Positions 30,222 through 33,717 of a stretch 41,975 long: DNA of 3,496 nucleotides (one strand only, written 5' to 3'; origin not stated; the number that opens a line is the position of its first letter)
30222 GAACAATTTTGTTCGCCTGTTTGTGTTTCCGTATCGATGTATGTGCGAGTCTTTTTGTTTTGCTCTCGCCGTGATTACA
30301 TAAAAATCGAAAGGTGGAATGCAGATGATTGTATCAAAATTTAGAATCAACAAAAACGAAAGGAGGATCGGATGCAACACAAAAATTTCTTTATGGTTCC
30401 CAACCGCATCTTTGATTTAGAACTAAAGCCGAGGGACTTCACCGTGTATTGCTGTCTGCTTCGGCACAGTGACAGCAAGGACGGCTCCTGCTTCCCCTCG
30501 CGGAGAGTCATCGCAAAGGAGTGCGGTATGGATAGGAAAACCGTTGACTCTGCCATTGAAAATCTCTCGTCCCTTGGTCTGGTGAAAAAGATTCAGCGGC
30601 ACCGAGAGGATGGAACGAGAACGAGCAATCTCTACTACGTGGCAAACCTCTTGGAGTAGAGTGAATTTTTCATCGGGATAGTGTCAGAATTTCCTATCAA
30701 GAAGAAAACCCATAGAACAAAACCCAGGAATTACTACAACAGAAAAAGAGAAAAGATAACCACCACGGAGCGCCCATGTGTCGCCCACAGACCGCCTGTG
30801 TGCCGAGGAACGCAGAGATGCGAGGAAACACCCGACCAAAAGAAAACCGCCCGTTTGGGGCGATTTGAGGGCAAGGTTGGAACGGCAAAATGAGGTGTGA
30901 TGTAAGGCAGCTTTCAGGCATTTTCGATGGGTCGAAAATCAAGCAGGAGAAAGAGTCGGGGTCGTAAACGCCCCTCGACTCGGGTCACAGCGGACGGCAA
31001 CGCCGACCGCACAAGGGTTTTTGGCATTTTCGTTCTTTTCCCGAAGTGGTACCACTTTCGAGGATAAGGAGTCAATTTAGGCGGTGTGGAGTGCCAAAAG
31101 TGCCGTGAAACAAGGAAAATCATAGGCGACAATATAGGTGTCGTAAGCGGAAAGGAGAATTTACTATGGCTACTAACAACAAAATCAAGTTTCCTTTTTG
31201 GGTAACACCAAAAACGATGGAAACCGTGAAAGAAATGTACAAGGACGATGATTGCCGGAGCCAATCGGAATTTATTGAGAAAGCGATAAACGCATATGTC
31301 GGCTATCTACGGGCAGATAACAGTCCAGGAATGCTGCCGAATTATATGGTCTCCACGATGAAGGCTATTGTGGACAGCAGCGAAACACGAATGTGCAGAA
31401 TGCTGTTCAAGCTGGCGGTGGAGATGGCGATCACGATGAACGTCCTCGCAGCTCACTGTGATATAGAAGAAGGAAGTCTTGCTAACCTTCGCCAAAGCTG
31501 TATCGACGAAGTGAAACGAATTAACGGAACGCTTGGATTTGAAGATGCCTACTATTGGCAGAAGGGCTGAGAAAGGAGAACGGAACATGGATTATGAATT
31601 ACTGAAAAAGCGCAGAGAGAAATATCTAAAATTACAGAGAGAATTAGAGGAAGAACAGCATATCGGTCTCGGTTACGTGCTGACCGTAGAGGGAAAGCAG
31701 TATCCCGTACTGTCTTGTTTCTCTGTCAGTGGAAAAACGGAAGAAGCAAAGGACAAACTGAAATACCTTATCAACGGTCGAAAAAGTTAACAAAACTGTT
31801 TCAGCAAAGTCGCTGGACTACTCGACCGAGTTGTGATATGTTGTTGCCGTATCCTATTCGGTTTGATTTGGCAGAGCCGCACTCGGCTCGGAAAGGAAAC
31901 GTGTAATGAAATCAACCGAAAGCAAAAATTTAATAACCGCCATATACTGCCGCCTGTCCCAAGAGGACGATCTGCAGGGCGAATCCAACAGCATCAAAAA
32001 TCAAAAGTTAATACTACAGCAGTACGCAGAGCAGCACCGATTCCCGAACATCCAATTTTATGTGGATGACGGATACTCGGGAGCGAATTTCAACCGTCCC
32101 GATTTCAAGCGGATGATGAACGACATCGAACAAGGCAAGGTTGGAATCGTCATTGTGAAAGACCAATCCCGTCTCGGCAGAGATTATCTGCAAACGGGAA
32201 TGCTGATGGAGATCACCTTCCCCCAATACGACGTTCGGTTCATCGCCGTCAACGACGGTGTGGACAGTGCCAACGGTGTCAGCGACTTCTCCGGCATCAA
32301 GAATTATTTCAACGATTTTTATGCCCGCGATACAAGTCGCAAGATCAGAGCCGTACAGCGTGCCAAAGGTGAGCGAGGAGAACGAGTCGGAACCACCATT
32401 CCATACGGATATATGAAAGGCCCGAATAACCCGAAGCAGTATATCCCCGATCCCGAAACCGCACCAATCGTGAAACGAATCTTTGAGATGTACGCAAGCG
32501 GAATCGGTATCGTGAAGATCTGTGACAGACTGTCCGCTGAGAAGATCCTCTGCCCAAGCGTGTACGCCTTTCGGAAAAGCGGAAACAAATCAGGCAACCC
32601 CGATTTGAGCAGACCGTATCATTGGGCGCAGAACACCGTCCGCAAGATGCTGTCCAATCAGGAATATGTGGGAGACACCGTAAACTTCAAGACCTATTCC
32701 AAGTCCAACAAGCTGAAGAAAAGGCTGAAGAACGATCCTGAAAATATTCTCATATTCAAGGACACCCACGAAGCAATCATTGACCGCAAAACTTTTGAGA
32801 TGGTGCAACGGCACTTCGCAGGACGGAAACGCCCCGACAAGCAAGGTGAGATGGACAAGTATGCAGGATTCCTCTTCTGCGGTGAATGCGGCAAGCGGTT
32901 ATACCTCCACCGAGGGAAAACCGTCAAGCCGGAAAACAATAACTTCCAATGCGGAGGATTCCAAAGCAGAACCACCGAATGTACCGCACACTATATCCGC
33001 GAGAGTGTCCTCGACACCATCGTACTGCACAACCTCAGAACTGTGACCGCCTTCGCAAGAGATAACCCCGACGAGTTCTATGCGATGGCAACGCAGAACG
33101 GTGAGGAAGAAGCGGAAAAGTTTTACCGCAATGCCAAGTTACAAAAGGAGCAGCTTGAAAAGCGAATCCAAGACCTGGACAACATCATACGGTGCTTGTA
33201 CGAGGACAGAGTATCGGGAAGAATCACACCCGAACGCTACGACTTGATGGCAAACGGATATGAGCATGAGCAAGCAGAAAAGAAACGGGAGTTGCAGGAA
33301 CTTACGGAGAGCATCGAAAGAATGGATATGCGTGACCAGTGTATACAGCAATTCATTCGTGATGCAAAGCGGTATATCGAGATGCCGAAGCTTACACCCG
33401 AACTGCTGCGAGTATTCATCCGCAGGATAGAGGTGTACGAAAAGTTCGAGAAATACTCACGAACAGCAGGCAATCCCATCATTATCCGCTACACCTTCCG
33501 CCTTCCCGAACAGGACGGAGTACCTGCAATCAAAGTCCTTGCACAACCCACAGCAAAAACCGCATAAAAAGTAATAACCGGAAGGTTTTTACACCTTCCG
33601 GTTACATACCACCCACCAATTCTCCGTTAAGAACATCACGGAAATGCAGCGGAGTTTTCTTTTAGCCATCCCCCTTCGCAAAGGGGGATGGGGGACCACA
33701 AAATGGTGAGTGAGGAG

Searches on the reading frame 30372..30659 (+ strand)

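Call 5: search_protein_families(library=pfam, proteins=[window:30372-30659:+], max_evalue=0.1)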
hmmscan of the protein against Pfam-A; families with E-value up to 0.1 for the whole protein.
window:30372-30659:+ (95 aa): 10 families
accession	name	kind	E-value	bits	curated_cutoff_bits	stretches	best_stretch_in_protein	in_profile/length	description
PF13730.12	HTH_36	-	1.1e-15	57.6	25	1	16-71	1-55/55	Helix-turn-helix domain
PF01978.25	TrmB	-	1.8e-05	24.9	25.6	1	16-77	4-58/68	Sugar-specific transcriptional regulator TrmB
PF02002.24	TFIIE_alpha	-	9.1e-05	22.7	22.9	1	47-92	33-77/105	TFIIE alpha subunit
PF13551.12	HTH_29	-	0.0006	20.3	28.1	1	43-82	14-52/64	Winged helix-turn helix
PF00392.27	GntR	-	0.00063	19.8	27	1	38-76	21-59/64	Bacterial regulatory proteins, gntR family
PF21984.2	DnaD_N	-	0.0023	18.6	27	1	16-85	12-79/101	DnaD N-terminal domain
PF13545.12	HTH_Crp_2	-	0.0056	17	27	1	29-75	7-56/70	Crp-like helix-turn-helix domain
PF12802.13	MarR_2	-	0.018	15.6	27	1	43-81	22-59/61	MarR family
PF04182.18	B-block_TFIIIC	-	0.023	15.2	22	1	47-89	24-67/73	B-block binding subunit of TFIIIC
PF24101.1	eWH_GTF3C1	-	0.041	14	30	1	51-76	41-66/110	GTF3C1, extended winged-helix domain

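Call 7: search_protein_families(library=ncbifam, proteins=[window:30372-30659:+], max_evalue=0.1)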
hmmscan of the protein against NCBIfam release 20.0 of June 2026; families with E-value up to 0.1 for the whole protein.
window:30372-30659:+ (95 aa): 13 families
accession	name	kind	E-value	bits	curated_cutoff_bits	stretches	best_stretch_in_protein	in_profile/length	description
NF053606.1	Sta1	subfamily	6.5e-05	23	80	1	18-91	18-84/100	Sta1 family transcriptional regulator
TIGR01884.1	cas_HTH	subfamily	7.7e-05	22.2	60.2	1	45-86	160-200/202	CRISPR-associated CARF protein Csa3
NF040939.2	trans_reg_lrs14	equivalog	0.00031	20.7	90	1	45-91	40-86/103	Lrs14 family HTH-type transcriptional regulator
TIGR02404.1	trehalos_R_Bsub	equivalog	0.0007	19.3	211.95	1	32-75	15-58/233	trehalose operon repressor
TIGR02018.2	his_ut_repres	equivalog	0.0037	16.6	220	1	36-84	18-63/226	histidine utilization transcriptional repressor HutC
NF052282.1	PLP_TF_PdxR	equivalog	0.0045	16.1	320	1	36-77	20-61/448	MocR-like pyridoxine biosynthesis transcription factor PdxR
NF007741.0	PRK10421.1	equivalog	0.0088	15.4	311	1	29-72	19-62/262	transcriptional regulator LldR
TIGR02325.1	C_P_lyase_phnF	equivalog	0.014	14.9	156.8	1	34-75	25-66/238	phosphonate metabolism transcriptional regulator PhnF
NF052281.1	rhizopine_MocR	equivalog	0.021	13.5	650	1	36-75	37-76/479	rhizopine catabolism transcriptional regulator MocR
NF053860.1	DS41_1_antiphage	equivalog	0.043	12.8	370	1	47-91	402-446/448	anti-phage protein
NF012025.0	PRK15481.1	equivalog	0.068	11.8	573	1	36-77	25-66/432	MocR-like B6 salvage transcription factor PtsJ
NF003011.0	PRK03837.1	subfamily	0.071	12.7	260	1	30-73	26-69/241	transcriptional regulator NanR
NF033546.1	transpos_IS21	equivalog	0.09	12.3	160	0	43-65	10-32/294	IS21 family transposase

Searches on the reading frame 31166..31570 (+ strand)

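Call 5: search_protein_families(library=pfam, proteins=[window:31166-31570:+], max_evalue=0.1)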
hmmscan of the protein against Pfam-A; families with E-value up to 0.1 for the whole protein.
window:31166-31570:+ (134 aa): 1 family
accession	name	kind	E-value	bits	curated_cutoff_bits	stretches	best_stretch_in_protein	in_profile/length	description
PF01402.27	RHH_1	-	0.0016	18.7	20.5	1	14-45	7-37/39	Ribbon-helix-helix protein, copG family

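Call 7: search_protein_families(library=ncbifam, proteins=[window:31166-31570:+], max_evalue=0.1)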
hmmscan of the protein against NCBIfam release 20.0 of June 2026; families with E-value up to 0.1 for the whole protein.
window:31166-31570:+ (134 aa): 0 families

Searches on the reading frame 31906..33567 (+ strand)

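Call 5: search_protein_families(library=pfam, proteins=[window:31906-33567:+], max_evalue=0.1)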
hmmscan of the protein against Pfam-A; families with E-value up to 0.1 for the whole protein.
window:31906-33567:+ (553 aa): 4 families
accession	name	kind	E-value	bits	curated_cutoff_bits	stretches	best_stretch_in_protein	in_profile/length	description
PF00239.26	Resolvase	-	5.6e-23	82.1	23.3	1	12-159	2-144/145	Resolvase, N terminal domain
PF07508.19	Recombinase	-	2.3e-22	79.6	21.1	1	183-306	1-101/102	Recombinase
PF13408.12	Zn_ribbon_recom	-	1.5e-10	41.7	25.3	1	320-378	3-58/58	Recombinase zinc beta ribbon domain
PF14287.11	DUF4368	-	3.4e-10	40.4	25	1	470-531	2-62/67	Domain of unknown function (DUF4368)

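Call 7: search_protein_families(library=ncbifam, proteins=[window:31906-33567:+], max_evalue=0.1)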
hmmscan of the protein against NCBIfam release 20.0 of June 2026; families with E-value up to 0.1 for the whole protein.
window:31906-33567:+ (553 aa): 7 families
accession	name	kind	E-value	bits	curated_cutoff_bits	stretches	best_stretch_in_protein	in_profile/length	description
NF047343.1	SCCmet_CcrB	equivalog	5.3e-28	98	900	1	9-430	7-412/542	cassette chromosome recombinase CcrB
NF041201.1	recomb_XisF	equivalog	2.1e-25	89.6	375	1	50-377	33-353/465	fdxN element excision recombinase XisF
NF047344.1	SCCmet_CcrA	equivalog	2.8e-17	63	700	1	28-216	16-201/442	cassette chromosome recombinase CcrA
NF047347.1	SCCmet_CcrC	equivalog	2.3e-16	59.4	900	1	11-405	5-389/558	cassette chromosome recombinase CcrC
NF049883.1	resolv_YneB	equivalog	5.1e-11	42.4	175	1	12-104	3-92/211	YneB family resolvase-like protein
NF033518.0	transpos_IS607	equivalog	1.6e-09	37.6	110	1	5-115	50-152/187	IS607 family transposase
TIGR01715.1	phage_lam_T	equivalog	0.028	14.7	77.35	0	401-468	30-95/111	phage tail assembly protein T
